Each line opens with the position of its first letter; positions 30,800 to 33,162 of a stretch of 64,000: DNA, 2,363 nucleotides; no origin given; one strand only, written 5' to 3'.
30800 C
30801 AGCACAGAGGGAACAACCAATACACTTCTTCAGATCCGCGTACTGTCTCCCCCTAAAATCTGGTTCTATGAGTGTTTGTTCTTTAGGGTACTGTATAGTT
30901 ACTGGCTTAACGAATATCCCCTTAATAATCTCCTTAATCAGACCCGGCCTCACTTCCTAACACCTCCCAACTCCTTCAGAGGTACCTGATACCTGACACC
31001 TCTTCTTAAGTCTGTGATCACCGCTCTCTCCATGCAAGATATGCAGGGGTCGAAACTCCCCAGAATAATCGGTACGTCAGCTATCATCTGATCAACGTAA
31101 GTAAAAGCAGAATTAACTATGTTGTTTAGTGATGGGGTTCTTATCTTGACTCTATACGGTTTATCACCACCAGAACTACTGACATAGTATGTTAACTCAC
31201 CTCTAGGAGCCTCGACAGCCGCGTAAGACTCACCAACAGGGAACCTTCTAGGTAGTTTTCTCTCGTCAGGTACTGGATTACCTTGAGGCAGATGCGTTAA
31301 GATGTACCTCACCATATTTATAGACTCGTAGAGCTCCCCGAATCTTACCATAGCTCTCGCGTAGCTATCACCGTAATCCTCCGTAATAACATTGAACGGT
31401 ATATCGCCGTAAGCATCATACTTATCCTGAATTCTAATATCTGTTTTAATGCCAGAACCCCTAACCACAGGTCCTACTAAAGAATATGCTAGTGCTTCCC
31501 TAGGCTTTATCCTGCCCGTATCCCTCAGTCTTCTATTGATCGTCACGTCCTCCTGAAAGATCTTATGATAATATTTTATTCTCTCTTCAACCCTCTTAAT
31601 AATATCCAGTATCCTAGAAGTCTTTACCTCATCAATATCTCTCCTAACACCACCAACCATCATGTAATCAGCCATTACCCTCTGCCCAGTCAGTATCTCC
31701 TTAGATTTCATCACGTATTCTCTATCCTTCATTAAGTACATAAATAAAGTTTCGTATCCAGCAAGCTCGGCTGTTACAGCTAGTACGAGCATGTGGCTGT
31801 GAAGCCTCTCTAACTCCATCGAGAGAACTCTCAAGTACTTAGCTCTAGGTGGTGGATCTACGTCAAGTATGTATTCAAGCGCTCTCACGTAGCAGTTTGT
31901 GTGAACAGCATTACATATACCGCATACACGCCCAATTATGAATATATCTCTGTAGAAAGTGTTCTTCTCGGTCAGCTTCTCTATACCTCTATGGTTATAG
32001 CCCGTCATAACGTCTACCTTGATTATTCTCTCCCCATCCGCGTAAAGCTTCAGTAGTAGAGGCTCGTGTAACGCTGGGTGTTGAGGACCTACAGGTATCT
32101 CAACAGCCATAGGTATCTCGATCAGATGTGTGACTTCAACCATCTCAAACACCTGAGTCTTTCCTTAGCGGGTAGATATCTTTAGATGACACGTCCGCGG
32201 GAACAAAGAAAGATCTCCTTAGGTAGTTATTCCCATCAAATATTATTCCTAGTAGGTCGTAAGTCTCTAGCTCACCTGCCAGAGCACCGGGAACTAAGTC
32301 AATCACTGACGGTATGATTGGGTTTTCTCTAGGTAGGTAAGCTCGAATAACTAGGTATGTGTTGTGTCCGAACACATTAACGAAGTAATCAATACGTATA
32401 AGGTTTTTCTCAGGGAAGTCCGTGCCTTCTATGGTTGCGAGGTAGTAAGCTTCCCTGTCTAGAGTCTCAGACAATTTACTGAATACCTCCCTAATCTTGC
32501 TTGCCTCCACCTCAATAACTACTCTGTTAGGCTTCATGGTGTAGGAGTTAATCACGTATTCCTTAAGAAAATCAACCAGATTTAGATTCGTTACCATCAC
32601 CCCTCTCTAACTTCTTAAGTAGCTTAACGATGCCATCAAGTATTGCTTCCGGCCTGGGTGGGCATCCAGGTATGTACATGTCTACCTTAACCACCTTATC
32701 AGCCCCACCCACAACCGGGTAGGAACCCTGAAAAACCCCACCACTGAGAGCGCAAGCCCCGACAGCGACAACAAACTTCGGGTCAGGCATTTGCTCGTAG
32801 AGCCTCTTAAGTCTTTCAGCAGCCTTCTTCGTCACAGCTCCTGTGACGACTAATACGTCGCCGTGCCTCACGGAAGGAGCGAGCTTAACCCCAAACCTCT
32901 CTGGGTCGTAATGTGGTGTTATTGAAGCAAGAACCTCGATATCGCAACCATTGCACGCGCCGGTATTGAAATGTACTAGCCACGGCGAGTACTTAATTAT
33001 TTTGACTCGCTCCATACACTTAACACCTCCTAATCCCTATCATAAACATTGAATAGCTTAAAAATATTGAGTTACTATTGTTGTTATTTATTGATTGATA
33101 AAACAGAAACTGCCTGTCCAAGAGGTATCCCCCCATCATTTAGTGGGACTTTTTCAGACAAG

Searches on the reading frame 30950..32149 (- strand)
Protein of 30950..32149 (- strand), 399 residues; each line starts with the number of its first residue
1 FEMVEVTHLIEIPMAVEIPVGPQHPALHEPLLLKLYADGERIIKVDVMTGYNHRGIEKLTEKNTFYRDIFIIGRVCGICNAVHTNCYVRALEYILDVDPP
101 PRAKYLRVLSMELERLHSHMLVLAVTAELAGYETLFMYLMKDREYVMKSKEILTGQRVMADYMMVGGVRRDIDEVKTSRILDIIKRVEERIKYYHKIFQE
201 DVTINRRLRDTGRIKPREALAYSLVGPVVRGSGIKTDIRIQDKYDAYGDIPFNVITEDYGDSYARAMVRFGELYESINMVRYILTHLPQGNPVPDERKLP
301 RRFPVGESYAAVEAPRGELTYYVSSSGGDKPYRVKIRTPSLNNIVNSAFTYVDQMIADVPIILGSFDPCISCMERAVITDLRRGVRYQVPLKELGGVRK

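Call 85: search_protein_families(library=ncbifam, max_evalue=1e-10, proteins=[window:30950-32149:-])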
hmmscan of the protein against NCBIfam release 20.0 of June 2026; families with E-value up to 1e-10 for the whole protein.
window:30950-32149:- (399 aa): 9 families
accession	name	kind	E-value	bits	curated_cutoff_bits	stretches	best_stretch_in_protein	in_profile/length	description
NF004739.1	PRK06075.1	equivalog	4.4e-100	335.1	360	2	17-298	2-283/384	NADH-quinone oxidoreductase subunit D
NF040602.1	F420_dehyd_FpoD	exception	3.7e-86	289.5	600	1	18-375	10-372/372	F420H2 dehydrogenase subunit FpoD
TIGR01962.1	NuoD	equivalog_domain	4.4e-86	289.2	459.35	2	17-298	4-285/386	NADH dehydrogenase (quinone) subunit D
NF008974.0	PRK12322.1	equivalog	2.3e-77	260.4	522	1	17-370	8-361/366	NADH-quinone oxidoreductase subunit D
NF009808.0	PRK13292.1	equivalog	1.8e-66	224.5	1156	2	19-297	411-689/791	NADH-quinone oxidoreductase subunit B/C/D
NF005649.0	PRK07415.1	equivalog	2e-62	211.5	583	1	18-291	13-287/394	NAD(P)H-quinone oxidoreductase subunit H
NF008728.0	PRK11742.1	equivalog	2.4e-56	191.3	840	1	20-292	219-491/598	NADH-quinone oxidoreductase subunit C/D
TIGR03295.1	frhA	equivalog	2.2e-17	63.1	392.5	1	28-201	16-199/412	coenzyme F420 hydrogenase subunit alpha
NF033181.1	NiFeSe_hydrog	equivalog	9.5e-11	41.2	600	0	48-122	32-106/507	nickel-dependent hydrogenase large subunit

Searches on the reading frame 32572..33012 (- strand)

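Call 85: search_protein_families(library=ncbifam, max_evalue=1e-10, proteins=[window:32572-33012:-])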
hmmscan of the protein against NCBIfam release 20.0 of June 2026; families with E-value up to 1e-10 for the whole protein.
window:32572-33012:- (146 aa): 11 families
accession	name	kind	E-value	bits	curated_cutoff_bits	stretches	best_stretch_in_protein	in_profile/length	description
NF005012.1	PRK06411.1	subfamily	3.7e-48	163.2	116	1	9-139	35-162/166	NADH-quinone oxidoreductase subunit NuoB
TIGR01957.1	nuoB_fam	subfamily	1.9e-45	154.3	142.7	1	8-136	17-143/145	NADH-quinone oxidoreductase subunit B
NF011391.0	PRK14816.1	equivalog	3e-40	137.9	283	1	11-135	55-177/196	NADH-quinone oxidoreductase subunit B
NF011395.0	PRK14820.1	equivalog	1.9e-39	135.3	263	1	7-133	32-155/180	NADH-quinone oxidoreductase subunit B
NF011390.0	PRK14815.1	equivalog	2.7e-39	134.3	281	1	21-138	43-160/183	NADH dehydrogenase subunit B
NF011394.0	PRK14819.1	equivalog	8.8e-39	133.6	312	1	11-138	34-159/264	NADH-quinone oxidoreductase subunit B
NF011393.0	PRK14818.1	equivalog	1.2e-38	132.3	255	1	19-135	41-155/173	NADH dehydrogenase subunit B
NF009808.0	PRK13292.1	equivalog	1.6e-36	125.5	1156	1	8-137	25-151/791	NADH-quinone oxidoreductase subunit B/C/D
NF011389.0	PRK14814.1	equivalog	3.8e-36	124.6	285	1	8-137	33-159/186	NADH dehydrogenase subunit B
NF011392.0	PRK14817.1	equivalog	9.6e-36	123.2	271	1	7-136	35-161/182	NADH-quinone oxidoreductase subunit B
NF011388.0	PRK14813.1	equivalog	3.3e-35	121.7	294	1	19-133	38-151/189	NADH dehydrogenase subunit B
